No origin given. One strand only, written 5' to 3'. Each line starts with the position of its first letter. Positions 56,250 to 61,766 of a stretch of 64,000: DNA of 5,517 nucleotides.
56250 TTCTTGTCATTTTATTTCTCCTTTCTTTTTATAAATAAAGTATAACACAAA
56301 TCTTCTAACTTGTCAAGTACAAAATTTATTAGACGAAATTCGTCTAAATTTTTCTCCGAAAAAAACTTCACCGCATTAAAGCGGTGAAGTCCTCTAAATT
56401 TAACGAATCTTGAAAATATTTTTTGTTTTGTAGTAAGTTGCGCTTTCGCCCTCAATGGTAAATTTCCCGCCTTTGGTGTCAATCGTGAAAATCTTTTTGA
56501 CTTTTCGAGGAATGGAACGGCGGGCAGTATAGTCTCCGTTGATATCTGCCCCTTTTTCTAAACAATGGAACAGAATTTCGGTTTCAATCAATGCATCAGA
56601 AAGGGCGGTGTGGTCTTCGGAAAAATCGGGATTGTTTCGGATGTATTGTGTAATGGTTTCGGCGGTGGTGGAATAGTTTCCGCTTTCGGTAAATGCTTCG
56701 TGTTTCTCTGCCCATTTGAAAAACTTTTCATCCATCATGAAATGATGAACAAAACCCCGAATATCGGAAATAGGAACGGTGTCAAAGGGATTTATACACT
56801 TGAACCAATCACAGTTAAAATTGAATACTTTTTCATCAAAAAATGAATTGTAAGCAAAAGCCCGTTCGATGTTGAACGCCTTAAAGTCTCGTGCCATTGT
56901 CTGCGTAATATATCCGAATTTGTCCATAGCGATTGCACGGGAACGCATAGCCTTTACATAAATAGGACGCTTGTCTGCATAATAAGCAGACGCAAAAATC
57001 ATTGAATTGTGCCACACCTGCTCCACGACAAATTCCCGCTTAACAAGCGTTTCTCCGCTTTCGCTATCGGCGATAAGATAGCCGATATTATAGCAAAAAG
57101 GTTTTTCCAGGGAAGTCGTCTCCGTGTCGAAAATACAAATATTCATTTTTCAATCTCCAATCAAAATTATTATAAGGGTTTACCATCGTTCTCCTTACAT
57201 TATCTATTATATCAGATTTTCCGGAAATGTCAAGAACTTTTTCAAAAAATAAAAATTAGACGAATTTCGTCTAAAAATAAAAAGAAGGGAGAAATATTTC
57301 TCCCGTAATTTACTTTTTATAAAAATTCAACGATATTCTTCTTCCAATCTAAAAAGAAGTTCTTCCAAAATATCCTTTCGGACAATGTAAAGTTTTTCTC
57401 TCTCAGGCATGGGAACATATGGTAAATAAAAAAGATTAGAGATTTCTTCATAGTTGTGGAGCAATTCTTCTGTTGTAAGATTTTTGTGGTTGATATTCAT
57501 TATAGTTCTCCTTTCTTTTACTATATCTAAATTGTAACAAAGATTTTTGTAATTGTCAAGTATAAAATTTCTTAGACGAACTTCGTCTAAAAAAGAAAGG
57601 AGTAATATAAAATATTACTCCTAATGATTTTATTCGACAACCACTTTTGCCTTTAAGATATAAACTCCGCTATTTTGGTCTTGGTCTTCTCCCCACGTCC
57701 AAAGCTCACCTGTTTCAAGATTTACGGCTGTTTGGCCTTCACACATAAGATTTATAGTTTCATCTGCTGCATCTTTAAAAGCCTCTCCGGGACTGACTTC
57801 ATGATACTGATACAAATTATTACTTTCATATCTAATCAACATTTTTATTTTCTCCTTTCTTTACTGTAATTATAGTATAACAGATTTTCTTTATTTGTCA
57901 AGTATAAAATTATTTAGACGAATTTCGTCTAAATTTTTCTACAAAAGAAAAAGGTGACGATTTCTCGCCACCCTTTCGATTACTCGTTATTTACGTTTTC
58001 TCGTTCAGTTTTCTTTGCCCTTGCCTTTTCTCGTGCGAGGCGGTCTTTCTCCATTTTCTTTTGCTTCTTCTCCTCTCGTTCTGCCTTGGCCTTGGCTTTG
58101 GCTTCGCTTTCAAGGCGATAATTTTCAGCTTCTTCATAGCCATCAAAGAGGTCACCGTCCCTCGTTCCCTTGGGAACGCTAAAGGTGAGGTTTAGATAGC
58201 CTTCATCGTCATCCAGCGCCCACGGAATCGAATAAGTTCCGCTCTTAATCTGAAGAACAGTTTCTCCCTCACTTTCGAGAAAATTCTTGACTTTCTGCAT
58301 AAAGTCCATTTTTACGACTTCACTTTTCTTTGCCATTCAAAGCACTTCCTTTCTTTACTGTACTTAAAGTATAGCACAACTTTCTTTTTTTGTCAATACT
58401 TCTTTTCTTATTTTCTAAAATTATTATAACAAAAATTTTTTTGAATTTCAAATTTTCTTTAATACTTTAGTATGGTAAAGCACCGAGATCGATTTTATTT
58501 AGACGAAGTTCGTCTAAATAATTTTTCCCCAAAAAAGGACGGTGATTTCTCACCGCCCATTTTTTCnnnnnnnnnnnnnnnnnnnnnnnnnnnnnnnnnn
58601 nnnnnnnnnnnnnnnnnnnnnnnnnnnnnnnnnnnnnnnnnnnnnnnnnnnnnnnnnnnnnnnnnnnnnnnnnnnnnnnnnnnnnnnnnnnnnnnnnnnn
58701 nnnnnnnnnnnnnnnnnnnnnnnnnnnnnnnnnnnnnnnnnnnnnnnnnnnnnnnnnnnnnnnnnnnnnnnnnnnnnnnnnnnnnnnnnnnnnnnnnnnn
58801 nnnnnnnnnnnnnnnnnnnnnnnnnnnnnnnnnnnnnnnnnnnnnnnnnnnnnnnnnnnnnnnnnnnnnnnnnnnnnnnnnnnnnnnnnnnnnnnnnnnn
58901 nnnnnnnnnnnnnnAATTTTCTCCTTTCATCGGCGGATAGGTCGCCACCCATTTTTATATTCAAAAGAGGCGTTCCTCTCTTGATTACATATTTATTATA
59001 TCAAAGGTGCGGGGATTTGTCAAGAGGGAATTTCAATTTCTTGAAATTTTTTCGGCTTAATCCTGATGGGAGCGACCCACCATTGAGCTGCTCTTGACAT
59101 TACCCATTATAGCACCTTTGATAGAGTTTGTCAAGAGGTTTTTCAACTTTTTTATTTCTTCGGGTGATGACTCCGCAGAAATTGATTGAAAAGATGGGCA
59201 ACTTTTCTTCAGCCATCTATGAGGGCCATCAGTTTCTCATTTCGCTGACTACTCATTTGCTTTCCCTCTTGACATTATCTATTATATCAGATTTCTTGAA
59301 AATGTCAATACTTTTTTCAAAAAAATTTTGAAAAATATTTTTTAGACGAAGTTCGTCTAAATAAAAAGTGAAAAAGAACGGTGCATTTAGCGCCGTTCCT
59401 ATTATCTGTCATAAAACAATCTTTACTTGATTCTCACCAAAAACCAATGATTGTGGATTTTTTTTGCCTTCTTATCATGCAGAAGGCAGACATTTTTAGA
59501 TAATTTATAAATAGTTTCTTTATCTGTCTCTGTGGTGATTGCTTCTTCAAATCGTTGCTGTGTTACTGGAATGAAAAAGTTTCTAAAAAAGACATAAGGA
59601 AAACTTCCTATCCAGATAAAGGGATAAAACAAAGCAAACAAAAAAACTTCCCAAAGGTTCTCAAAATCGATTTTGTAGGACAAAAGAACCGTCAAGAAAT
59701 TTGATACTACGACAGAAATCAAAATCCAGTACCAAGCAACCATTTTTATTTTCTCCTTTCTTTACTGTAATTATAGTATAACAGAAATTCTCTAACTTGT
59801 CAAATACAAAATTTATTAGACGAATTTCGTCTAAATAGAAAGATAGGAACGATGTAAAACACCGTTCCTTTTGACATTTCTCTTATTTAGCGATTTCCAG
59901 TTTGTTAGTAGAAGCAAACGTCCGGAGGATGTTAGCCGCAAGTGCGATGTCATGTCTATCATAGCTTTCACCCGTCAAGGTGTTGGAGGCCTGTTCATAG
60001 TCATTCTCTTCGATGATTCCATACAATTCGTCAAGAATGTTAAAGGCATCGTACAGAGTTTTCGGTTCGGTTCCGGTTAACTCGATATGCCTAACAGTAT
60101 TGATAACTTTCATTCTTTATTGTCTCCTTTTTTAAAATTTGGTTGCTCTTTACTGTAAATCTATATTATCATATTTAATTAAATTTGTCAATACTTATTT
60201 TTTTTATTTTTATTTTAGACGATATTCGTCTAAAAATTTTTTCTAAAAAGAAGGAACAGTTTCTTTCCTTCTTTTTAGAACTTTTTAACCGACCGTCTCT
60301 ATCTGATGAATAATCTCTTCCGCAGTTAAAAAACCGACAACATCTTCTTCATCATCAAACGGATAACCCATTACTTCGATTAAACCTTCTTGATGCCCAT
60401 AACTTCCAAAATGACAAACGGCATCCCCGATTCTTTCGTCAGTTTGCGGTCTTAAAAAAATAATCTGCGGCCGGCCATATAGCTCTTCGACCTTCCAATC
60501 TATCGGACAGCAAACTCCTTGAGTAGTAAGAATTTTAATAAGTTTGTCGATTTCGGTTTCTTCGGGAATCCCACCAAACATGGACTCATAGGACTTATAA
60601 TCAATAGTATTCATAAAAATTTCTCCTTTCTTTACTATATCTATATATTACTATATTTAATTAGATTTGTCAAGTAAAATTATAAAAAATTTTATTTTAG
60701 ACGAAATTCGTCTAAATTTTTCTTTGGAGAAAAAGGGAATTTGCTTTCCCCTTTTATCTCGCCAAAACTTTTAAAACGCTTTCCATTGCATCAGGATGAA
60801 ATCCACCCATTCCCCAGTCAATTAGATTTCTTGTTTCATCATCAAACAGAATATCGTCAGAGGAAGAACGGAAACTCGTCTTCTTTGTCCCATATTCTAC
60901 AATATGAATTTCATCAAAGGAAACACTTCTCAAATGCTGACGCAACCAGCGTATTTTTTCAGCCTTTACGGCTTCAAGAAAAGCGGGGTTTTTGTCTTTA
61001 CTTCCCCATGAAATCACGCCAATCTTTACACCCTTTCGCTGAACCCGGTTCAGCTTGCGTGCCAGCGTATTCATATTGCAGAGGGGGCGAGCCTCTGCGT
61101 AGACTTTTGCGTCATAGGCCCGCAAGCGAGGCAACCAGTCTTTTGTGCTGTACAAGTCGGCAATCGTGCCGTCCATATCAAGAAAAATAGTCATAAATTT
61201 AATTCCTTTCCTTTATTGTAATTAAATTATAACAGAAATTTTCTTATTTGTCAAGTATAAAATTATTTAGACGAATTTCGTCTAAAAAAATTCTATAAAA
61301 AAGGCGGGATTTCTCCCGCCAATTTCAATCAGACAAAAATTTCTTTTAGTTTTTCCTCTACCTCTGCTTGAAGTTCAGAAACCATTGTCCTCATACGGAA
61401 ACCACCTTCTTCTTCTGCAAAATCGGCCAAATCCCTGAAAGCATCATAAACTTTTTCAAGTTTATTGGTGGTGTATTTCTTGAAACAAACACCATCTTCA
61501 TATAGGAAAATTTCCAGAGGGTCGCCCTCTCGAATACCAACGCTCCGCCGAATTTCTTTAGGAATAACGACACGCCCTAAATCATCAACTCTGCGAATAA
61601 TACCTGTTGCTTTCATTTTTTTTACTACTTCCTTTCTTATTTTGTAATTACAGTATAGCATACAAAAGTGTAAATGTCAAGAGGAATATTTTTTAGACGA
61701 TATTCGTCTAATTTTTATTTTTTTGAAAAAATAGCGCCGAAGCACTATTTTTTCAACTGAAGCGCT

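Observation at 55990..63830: Array of about 14 single-gene cassettes, each bounded by an invariant 19-bp palindrome and a consensus sigma-A promoter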

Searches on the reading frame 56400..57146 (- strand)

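Call 18: search_protein_families(library=pfam, max_evalue=0.01, proteins=[window:56400-57146:-])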
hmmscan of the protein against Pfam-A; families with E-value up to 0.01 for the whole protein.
window:56400-57146:- (248 aa): 0 families

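Call 38: search_protein_families(library=phrogs, max_evalue=0.01, proteins=[window:56400-57146:-])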
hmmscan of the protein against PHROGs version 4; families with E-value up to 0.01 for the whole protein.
window:56400-57146:- (248 aa): 2 families
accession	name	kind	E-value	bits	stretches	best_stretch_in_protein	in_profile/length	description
phrog_20187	-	unknown function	2.4e-28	100.4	1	3-214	10-247/272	-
phrog_192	-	DNA, RNA and nucleotide metabolism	0.00023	21.6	0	172-233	248-316/397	DNA polymerase exonuclease subunit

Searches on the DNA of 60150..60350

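Call 74: search_rna_families(source=window, start=60150, end=60350, threshold=evalue, max_evalue=10, show_alignments=2)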
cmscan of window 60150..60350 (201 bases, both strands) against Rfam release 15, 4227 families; matches with E-value up to 10: 32.
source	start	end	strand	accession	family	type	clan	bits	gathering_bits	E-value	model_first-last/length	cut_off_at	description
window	60216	60280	-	RF02948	cow-rumen-4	Gene; sRNA;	-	31.1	48.5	0.0012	1-64/64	no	cow-rumen-4 RNA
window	60226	60294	-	RF03640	mir-3747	Gene; miRNA;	-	24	63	0.0072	1-67/67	no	mir-3747 microRNA precursor family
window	60245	60276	+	RF03623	mir-1252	Gene; miRNA;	-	23.3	70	0.064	1-65/65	no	mir-1252 microRNA precursor family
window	60231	60287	-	RF00681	mir-198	Gene; miRNA;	-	20.4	70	0.072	1-62/62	no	mir-198 microRNA precursor family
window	60210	60281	+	RF02432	SpF25_sRNA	Gene; sRNA;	-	19.6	48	0.44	1-102/102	no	Streptococcus sRNA SpF25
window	60217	60300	-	RF03500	mir-1262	Gene; miRNA;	-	18.9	70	0.23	1-91/91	no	mir-1262 microRNA precursor family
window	60214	60301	-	RF02526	SSRC34_1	Gene; sRNA;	-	18.3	64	2.4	1-128/128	no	Streptococcus sRNA SSRC34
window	60215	60279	+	RF02948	cow-rumen-4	Gene; sRNA;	-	17.6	48.5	1.4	1-64/64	no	cow-rumen-4 RNA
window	60222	60295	-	RF04164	MIR1507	Gene; miRNA;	-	17.2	73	0.18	1-107/107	no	MIR1507 microRNA precursor family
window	60243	60316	-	RF02432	SpF25_sRNA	Gene; sRNA;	-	16.9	48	1.7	1-102/102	no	Streptococcus sRNA SpF25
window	60244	60273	-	RF04343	Plastid-psbA-2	Cis-reg;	CL00153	16.7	55.8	0.98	1-60/60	no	Plastid-psbA-2 3UTR RNA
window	60248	60277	+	RF04343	Plastid-psbA-2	Cis-reg;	CL00153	16.5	55.8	1.1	1-60/60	no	Plastid-psbA-2 3UTR RNA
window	60217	60298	+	RF03940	MIR9563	Gene; miRNA;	-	16.5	90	1.1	1-127/127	no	MIR9563 microRNA precursor family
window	60239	60284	+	RF03790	MIR8008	Gene; miRNA;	-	15.9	66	1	1-55/55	no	MIR8008 microRNA precursor family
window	60225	60292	+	RF03831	mir-627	Gene; miRNA;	-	15.8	86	0.83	1-87/87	no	mir-627 microRNA precursor family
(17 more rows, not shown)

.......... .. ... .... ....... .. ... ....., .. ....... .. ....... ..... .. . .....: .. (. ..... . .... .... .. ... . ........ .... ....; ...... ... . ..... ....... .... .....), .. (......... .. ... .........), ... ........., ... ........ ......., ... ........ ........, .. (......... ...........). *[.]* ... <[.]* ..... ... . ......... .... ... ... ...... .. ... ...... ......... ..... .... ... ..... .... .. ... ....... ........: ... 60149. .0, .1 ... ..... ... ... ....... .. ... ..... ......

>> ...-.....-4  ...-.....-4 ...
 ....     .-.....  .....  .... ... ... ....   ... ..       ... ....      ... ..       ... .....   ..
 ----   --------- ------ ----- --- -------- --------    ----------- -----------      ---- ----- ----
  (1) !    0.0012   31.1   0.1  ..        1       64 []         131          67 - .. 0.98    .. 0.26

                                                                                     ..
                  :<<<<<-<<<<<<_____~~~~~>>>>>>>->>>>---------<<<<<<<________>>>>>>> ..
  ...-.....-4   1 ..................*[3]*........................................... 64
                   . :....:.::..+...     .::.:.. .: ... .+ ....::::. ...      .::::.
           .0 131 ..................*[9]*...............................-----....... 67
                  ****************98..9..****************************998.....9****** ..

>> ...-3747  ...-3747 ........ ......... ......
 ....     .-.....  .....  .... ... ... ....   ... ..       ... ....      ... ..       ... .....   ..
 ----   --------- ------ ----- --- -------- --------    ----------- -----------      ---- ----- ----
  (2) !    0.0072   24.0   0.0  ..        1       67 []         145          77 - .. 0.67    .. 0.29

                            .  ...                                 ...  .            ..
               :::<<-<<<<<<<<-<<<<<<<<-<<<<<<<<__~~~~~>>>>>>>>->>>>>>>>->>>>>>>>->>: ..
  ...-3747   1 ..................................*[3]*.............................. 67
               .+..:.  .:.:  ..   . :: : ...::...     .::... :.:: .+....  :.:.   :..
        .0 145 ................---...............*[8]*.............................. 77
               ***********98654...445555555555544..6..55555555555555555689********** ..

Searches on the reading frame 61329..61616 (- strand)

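Call 18: search_protein_families(library=pfam, max_evalue=0.01, proteins=[window:61329-61616:-])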
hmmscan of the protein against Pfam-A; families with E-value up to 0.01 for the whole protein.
window:61329-61616:- (95 aa): 1 family
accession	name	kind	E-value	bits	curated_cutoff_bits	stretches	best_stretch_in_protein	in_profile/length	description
PF04014.23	MazE_antitoxin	-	1.7e-11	44.3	24.7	1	7-42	1-36/48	Antidote-toxin recognition MazE, bacterial antitoxin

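Call 38: search_protein_families(library=phrogs, max_evalue=0.01, proteins=[window:61329-61616:-])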
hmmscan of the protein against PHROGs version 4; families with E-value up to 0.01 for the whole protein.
window:61329-61616:- (95 aa): 2 families
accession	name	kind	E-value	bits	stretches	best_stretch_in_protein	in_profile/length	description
phrog_4681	-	moron, auxiliary metabolic gene and host takeover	4.1e-20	72.5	1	1-50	1-50/87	antitoxin from a toxin-antitoxin system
phrog_36746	-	moron, auxiliary metabolic gene and host takeover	9.1e-13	49.6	1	1-86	1-87/93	antitoxin from a toxin-antitoxin system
